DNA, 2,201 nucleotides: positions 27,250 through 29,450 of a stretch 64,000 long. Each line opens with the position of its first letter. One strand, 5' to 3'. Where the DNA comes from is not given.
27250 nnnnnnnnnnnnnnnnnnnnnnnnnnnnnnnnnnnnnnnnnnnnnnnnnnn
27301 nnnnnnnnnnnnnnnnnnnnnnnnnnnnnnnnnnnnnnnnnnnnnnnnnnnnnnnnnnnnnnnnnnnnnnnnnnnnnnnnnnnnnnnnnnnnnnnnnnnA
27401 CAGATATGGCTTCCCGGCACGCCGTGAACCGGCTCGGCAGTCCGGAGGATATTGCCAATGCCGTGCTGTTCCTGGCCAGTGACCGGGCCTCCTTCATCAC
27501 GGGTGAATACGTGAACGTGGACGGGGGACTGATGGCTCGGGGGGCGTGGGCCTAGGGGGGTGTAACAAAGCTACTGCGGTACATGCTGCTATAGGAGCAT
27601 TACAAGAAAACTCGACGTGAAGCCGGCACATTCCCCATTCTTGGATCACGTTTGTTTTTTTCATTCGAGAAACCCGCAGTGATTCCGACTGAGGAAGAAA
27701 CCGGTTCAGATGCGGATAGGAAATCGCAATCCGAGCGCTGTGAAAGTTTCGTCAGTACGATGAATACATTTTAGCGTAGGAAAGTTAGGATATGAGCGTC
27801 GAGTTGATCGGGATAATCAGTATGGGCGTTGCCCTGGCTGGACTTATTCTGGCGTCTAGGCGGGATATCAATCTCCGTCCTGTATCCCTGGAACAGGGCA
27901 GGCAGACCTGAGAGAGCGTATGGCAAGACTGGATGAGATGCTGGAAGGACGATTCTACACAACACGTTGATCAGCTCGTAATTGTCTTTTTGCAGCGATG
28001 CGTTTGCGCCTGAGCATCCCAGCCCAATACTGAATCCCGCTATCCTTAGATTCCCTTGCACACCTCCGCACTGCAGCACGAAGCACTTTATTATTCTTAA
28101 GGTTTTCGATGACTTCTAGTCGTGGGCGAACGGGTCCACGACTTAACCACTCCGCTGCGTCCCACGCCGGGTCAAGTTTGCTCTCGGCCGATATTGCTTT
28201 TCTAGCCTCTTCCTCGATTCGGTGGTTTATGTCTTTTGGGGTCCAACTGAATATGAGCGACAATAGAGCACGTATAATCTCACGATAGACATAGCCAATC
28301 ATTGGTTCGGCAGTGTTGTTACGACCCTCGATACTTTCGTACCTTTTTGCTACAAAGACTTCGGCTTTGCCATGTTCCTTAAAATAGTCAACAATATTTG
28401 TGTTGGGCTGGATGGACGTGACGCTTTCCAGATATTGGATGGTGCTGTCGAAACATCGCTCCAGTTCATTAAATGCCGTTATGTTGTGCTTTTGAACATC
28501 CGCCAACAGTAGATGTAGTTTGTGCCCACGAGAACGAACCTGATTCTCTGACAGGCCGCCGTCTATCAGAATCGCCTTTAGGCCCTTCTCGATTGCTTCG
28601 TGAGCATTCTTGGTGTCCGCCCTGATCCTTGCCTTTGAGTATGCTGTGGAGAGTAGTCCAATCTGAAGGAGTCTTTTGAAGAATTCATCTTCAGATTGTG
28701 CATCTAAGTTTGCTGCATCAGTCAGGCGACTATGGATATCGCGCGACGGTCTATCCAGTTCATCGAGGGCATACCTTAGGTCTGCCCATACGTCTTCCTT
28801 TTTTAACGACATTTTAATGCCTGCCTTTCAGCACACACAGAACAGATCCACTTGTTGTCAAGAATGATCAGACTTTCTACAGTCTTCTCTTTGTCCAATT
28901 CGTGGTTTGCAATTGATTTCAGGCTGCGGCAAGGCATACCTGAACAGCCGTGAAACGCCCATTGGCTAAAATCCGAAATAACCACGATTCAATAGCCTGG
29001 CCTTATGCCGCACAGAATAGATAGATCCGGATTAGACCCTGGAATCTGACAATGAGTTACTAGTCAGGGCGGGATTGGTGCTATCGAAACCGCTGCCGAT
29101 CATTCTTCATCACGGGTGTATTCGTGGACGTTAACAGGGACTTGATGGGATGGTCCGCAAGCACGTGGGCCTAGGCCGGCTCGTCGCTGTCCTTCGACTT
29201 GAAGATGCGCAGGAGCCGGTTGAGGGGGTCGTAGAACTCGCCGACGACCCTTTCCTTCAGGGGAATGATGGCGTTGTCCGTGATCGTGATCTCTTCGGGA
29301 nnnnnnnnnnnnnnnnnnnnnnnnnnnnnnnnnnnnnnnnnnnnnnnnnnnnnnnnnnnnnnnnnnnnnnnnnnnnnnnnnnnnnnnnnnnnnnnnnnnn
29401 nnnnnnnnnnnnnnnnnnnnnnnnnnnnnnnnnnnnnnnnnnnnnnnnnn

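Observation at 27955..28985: Candidate uncharacterised two-gene module: Cys4 zinc-ribbon mini-protein translationally coupled to a 285-aa HEPN-like (Rx4-6H) protein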

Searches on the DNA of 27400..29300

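Call 12: search_rna_families(source=window, start=27400, end=29300, threshold=evalue, max_evalue=5)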
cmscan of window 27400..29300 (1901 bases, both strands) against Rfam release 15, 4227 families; matches with E-value up to 5: 0.
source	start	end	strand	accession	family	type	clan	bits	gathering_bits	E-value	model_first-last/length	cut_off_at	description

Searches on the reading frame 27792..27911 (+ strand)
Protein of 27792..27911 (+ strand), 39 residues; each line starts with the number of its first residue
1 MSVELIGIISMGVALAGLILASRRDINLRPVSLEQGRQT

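Call 4: search_protein_families(library=pfam, proteins=[window:27792-27911:+], max_evalue=1)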
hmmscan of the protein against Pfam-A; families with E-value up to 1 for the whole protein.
window:27792-27911:+ (39 aa): 1 family
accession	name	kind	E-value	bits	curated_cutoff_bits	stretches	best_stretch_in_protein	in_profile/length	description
PF09769.14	ApoO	-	0.31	11.4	31.4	1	9-29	71-92/131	Apolipoprotein O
